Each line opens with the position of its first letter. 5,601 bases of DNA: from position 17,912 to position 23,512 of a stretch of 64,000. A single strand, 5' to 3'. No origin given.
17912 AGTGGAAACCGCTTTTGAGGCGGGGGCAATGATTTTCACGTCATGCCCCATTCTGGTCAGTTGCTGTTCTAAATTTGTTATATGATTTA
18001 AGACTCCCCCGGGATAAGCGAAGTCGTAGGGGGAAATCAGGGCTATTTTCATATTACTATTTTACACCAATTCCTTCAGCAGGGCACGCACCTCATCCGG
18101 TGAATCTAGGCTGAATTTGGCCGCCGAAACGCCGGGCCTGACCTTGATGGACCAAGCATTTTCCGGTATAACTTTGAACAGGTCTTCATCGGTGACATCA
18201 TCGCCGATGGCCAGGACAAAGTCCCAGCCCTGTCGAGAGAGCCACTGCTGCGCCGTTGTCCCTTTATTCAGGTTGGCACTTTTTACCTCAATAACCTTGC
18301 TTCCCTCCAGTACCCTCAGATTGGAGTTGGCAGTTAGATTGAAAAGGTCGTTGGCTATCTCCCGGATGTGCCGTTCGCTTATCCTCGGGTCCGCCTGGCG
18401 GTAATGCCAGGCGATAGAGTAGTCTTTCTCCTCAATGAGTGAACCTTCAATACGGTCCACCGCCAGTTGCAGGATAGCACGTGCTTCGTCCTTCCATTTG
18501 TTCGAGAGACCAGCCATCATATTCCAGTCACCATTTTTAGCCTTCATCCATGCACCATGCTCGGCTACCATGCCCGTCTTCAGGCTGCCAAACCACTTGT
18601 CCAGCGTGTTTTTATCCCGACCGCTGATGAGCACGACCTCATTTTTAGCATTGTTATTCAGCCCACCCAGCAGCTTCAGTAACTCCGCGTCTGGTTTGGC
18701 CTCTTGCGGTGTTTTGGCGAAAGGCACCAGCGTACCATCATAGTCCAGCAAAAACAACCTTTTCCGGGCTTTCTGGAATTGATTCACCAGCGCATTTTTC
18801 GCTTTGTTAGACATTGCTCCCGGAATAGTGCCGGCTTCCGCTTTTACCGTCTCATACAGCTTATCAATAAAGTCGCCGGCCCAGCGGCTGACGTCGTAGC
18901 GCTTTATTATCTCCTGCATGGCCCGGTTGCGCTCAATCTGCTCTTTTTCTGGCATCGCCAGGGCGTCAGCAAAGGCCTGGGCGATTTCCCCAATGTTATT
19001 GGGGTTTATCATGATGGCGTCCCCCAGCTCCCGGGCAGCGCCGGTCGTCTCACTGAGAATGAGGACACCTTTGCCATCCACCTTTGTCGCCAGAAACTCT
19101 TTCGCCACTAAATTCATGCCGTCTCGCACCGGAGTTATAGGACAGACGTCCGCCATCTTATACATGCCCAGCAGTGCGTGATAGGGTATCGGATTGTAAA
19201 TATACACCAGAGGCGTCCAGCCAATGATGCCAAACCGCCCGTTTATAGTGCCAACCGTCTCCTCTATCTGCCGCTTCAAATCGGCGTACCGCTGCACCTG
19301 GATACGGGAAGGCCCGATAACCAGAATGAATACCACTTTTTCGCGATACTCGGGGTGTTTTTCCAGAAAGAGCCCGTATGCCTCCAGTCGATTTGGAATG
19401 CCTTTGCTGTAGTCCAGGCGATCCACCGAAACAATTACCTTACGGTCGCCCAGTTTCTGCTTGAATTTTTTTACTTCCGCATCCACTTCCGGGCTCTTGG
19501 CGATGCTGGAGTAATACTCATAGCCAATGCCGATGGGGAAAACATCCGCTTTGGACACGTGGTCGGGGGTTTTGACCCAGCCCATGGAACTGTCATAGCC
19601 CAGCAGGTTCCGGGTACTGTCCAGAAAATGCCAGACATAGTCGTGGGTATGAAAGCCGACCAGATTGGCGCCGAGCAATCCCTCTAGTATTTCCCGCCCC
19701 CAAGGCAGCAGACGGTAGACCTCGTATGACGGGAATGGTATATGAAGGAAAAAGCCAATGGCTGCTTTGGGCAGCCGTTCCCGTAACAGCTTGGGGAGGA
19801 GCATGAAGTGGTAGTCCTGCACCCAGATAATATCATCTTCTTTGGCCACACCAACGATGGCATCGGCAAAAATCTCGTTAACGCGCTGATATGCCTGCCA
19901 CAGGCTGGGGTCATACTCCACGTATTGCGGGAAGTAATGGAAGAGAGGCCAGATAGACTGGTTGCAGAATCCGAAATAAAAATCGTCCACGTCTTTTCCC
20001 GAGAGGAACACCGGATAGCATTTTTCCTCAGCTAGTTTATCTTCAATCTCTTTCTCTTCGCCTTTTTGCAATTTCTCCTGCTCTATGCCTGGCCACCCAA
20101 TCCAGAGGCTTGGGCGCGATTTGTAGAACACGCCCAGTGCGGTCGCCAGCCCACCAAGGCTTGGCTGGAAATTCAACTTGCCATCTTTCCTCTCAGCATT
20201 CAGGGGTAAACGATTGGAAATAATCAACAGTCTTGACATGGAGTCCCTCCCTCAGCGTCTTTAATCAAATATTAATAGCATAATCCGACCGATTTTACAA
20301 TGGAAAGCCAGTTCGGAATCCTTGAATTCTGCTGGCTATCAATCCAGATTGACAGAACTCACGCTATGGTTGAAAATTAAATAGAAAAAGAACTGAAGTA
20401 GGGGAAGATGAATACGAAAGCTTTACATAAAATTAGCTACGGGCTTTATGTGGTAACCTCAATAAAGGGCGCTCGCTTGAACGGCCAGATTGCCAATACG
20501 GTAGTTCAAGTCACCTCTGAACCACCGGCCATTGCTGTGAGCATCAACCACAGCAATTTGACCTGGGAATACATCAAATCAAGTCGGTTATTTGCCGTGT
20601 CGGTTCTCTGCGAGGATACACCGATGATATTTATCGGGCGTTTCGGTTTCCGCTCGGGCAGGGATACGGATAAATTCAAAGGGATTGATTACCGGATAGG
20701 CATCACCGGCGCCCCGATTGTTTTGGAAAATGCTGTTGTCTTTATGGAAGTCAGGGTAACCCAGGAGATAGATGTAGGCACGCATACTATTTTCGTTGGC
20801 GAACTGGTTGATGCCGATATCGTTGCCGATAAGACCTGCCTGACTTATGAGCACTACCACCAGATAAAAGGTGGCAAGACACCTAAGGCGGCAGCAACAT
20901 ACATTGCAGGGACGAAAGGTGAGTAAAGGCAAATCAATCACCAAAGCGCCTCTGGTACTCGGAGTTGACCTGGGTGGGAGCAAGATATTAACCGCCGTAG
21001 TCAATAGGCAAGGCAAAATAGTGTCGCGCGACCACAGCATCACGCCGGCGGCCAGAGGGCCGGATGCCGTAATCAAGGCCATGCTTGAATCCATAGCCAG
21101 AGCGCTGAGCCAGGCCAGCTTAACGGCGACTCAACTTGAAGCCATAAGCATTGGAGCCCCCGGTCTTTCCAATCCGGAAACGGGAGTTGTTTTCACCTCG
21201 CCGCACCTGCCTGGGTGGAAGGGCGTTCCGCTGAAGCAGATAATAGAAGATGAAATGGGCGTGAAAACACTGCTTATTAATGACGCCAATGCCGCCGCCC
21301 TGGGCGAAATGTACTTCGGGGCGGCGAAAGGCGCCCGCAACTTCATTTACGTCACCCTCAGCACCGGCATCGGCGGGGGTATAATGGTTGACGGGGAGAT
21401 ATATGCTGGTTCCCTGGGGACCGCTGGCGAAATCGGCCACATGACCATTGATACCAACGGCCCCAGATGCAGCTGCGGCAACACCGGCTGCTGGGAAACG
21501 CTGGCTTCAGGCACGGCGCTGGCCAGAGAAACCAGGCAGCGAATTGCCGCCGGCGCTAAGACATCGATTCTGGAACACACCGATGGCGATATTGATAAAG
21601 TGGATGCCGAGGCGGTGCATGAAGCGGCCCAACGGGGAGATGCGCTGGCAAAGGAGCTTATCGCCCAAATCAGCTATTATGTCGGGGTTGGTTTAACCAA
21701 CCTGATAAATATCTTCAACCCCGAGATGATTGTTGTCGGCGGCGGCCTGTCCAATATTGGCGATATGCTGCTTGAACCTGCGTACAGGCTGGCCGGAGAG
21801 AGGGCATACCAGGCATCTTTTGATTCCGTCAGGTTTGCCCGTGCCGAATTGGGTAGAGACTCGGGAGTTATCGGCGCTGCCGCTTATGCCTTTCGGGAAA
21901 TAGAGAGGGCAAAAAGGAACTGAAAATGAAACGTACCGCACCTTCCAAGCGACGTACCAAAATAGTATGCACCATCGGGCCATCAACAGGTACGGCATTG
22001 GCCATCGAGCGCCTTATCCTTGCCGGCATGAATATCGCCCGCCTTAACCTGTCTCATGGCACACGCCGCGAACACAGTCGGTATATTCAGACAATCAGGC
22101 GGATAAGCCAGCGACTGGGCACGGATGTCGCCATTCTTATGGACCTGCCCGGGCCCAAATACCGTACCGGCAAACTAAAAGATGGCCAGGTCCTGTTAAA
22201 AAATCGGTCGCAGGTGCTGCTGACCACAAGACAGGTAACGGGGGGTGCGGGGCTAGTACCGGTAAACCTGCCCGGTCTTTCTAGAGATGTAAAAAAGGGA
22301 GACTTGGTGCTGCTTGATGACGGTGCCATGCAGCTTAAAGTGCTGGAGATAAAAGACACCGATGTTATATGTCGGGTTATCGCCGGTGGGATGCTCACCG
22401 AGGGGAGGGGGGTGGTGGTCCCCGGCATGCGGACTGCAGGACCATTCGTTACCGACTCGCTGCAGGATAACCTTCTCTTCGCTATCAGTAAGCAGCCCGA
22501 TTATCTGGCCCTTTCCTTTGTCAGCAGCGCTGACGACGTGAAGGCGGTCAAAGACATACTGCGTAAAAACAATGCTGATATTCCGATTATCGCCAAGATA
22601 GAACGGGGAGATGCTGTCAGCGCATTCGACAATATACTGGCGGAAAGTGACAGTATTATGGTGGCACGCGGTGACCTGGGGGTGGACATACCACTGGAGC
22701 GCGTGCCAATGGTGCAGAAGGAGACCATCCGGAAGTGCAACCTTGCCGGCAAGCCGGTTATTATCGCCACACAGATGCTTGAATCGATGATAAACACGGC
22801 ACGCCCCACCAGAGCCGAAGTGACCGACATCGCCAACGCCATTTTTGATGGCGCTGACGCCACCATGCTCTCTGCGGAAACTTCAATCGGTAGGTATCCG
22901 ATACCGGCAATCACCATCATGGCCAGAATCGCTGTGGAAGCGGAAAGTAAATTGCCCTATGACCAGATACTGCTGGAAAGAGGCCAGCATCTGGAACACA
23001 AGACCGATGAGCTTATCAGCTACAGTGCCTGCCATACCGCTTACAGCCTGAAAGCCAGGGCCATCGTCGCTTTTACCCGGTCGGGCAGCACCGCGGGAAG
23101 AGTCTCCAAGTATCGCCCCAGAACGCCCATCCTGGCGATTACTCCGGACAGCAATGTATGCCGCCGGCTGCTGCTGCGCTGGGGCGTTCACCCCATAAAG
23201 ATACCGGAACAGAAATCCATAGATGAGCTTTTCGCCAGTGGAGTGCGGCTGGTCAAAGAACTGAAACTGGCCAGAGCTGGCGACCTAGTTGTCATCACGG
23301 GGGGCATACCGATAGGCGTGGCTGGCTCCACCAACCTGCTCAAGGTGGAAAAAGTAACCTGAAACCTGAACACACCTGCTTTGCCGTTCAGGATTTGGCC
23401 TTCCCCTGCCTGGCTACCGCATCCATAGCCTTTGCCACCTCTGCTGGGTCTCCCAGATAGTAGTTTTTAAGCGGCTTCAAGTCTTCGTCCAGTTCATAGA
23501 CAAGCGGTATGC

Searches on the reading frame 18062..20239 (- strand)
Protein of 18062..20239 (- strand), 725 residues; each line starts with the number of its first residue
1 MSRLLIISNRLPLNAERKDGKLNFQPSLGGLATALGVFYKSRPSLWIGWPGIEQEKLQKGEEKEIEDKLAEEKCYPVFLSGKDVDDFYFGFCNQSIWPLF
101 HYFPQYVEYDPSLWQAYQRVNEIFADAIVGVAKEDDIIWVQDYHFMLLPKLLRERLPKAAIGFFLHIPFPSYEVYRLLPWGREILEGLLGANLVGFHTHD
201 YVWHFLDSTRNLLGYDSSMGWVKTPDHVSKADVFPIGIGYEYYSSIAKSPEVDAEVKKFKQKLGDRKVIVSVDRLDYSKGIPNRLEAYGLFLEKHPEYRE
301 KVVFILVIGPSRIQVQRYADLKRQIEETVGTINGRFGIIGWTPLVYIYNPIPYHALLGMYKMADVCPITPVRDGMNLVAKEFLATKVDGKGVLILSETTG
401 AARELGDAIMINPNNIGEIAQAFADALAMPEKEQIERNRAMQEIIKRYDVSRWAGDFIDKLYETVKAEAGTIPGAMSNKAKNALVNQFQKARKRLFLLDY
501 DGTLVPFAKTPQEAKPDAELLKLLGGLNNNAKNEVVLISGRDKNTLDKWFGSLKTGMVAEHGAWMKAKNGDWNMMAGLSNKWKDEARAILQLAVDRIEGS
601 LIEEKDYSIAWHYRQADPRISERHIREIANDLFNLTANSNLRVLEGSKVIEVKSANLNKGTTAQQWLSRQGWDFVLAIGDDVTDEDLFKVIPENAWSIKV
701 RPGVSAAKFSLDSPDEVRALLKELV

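Call 93: search_protein_families(library=pfam, proteins=[window:18062-20239:-], max_evalue=0.000001)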
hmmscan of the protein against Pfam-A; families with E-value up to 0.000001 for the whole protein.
window:18062-20239:- (725 aa): 2 families
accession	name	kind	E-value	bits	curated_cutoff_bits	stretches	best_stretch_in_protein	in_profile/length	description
PF00982.27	Glyco_transf_20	-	2e-154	515.3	32.5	1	3-462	2-472/473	Glycosyltransferase family 20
PF02358.22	Trehalose_PPase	-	2e-50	171.5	27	1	497-701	1-216/235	Trehalose-phosphatase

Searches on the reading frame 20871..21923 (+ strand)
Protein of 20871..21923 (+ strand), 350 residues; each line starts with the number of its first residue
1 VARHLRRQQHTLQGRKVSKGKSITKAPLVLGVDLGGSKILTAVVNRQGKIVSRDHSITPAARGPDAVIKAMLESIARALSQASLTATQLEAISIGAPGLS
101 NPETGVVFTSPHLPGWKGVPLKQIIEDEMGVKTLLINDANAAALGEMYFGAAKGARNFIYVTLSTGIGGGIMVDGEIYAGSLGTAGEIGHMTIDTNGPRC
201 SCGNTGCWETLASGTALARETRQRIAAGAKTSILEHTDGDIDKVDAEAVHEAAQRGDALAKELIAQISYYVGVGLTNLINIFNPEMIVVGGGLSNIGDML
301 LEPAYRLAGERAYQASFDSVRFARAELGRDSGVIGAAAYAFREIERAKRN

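Call 22: search_protein_families(library=pfam, proteins=[window:20871-21923:+], max_evalue=0.00001)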
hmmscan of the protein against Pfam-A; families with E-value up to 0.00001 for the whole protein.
window:20871-21923:+ (350 aa): 2 families
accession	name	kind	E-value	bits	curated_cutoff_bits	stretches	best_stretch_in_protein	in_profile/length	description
PF00480.26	ROK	-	2.3e-76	257.6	22.9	1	30-340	2-291/294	ROK family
PF01869.26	BcrAD_BadFG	-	4.6e-07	30.1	31.5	0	30-103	1-76/271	BadF/BadG/BcrA/BcrD ATPase family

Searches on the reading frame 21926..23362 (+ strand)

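Call 93: search_protein_families(library=pfam, proteins=[window:21926-23362:+], max_evalue=0.000001)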
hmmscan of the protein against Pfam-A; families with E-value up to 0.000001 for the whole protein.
window:21926-23362:+ (478 aa): 2 families
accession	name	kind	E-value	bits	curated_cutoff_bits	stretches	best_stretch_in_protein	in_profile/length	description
PF00224.27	PK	-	1.6e-107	359.9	30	1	9-329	2-328/328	Pyruvate kinase, barrel domain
PF02887.21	PK_C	-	1.6e-38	131.8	28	1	363-474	2-113/114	Pyruvate kinase, alpha/beta domain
